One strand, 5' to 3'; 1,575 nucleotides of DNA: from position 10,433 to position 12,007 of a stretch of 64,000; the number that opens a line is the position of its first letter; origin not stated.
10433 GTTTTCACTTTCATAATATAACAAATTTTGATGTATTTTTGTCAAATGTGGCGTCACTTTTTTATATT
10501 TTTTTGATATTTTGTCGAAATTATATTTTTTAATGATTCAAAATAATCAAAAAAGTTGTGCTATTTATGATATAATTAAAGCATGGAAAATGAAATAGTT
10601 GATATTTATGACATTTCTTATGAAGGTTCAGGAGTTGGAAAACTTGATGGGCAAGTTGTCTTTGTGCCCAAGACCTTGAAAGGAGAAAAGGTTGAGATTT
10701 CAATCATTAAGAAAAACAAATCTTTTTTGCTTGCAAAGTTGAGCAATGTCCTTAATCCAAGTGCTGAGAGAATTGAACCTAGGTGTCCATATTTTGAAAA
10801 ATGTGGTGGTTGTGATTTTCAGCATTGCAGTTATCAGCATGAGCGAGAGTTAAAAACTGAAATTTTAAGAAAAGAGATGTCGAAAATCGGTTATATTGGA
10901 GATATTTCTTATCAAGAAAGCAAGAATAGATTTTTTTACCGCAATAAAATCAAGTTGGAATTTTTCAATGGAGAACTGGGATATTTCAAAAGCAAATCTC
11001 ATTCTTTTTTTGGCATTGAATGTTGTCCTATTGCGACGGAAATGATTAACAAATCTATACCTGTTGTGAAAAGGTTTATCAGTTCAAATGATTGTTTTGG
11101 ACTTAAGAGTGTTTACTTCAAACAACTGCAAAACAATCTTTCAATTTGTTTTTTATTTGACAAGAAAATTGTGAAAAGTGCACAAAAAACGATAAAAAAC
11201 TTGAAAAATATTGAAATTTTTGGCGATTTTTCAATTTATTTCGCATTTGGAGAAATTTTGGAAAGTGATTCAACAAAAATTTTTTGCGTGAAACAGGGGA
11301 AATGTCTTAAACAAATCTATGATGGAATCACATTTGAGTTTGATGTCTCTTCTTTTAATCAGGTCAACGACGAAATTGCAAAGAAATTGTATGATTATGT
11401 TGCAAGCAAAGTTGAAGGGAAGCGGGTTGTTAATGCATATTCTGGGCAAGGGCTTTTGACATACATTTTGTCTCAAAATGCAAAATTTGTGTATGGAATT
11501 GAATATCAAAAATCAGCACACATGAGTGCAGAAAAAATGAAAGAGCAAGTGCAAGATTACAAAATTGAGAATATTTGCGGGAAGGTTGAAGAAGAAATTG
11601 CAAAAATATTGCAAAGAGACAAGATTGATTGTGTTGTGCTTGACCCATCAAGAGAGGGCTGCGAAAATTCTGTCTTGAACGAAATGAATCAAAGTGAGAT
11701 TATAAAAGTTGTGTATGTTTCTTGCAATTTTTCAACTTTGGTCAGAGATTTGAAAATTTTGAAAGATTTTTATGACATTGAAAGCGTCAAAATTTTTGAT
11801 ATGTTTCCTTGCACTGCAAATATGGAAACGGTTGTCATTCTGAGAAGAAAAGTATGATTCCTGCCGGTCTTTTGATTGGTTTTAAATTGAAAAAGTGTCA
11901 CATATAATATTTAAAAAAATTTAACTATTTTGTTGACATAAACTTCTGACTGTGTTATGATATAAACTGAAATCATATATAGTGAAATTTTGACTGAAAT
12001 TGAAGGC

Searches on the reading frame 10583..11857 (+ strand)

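Call 51: search_protein_families(library=pfam, proteins=[window:10583-11857:+], max_evalue=0.001)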
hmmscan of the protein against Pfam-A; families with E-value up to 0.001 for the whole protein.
window:10583-11857:+ (424 aa): 5 families
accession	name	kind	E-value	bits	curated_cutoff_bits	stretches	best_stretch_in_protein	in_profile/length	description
PF05958.17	tRNA_U5-meth_tr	-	8.9e-19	68.1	23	1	84-423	2-357/357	tRNA (Uracil-5-)-methyltransferase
PF01938.26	TRAM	-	1.8e-09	37.8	21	1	6-53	10-60/61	TRAM domain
PF03602.21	Cons_hypoth95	-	1.5e-05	25.1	24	1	263-375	26-143/182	Conserved hypothetical protein 95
PF13679.12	Methyltransf_32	-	0.00032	21.1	27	1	265-352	12-106/143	Methyltransferase domain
PF01728.25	FtsJ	-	0.00039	20.8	24.1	0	276-377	20-121/181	FtsJ-like methyltransferase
